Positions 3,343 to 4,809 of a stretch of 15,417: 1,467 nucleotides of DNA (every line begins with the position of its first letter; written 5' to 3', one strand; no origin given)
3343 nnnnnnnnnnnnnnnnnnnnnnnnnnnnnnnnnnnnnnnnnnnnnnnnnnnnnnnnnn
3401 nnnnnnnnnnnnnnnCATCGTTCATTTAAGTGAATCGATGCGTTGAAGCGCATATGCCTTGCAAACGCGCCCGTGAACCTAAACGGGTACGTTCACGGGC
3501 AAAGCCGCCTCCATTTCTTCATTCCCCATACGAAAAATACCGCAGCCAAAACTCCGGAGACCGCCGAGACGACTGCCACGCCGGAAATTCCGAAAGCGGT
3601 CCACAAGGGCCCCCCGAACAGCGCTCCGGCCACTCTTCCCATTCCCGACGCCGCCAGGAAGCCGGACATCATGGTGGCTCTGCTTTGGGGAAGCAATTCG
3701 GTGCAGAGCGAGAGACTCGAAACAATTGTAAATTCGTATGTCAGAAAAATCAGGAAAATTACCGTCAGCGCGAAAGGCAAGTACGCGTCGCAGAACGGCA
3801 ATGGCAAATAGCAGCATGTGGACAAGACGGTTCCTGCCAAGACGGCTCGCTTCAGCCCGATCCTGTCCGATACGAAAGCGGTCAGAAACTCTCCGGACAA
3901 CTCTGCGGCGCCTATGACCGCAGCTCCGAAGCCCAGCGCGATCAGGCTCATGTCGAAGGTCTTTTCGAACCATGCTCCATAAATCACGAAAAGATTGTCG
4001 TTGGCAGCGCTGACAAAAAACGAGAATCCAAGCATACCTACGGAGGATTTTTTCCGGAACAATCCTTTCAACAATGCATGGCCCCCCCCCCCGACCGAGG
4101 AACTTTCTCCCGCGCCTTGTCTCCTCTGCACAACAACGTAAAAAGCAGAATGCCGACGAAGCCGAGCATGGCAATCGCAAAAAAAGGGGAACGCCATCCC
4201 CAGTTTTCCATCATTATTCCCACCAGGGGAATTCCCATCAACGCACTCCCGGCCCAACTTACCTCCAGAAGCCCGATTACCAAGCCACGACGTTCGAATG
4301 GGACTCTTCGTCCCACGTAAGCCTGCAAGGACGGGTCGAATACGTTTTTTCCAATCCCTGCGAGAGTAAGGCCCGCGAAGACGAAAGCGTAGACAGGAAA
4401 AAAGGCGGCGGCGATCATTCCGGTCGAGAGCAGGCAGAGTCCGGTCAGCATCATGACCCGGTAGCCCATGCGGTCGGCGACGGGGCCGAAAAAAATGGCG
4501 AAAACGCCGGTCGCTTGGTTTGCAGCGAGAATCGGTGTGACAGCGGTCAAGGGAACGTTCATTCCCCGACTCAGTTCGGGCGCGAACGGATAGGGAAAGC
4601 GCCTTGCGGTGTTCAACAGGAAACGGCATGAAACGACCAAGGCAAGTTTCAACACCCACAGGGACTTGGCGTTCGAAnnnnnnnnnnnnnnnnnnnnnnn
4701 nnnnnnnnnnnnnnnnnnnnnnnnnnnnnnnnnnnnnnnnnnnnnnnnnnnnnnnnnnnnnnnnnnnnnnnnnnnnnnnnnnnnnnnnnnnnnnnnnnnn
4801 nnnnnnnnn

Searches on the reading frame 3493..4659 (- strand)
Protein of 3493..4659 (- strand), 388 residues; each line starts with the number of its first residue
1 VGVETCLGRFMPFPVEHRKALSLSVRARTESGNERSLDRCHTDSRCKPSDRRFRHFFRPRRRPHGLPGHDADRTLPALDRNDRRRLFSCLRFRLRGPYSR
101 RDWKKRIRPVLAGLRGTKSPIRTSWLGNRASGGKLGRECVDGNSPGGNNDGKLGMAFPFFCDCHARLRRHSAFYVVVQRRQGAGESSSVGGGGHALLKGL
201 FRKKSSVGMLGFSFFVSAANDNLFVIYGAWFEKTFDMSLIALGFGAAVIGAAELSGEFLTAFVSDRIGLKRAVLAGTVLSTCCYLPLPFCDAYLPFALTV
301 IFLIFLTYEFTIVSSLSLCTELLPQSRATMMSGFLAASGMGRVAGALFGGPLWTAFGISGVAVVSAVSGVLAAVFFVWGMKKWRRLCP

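Call 6: search_protein_families(library=pfam, proteins=[window:3493-4659:-])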
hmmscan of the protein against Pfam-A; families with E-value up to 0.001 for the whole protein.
window:3493-4659:- (388 aa): 2 families
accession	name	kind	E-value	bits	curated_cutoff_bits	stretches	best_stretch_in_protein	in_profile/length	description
PF07690.21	MFS_1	-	1.7e-11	44.1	33.4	1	212-378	3-170/347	Major Facilitator Superfamily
PF12832.13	MFS_1_like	-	0.00077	19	25.2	1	196-357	204-366/373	MFS_1 like family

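Call 7: search_protein_families(library=ncbifam, proteins=[window:3493-4659:-])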
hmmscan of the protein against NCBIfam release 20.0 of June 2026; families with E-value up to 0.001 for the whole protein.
window:3493-4659:- (388 aa): 0 families
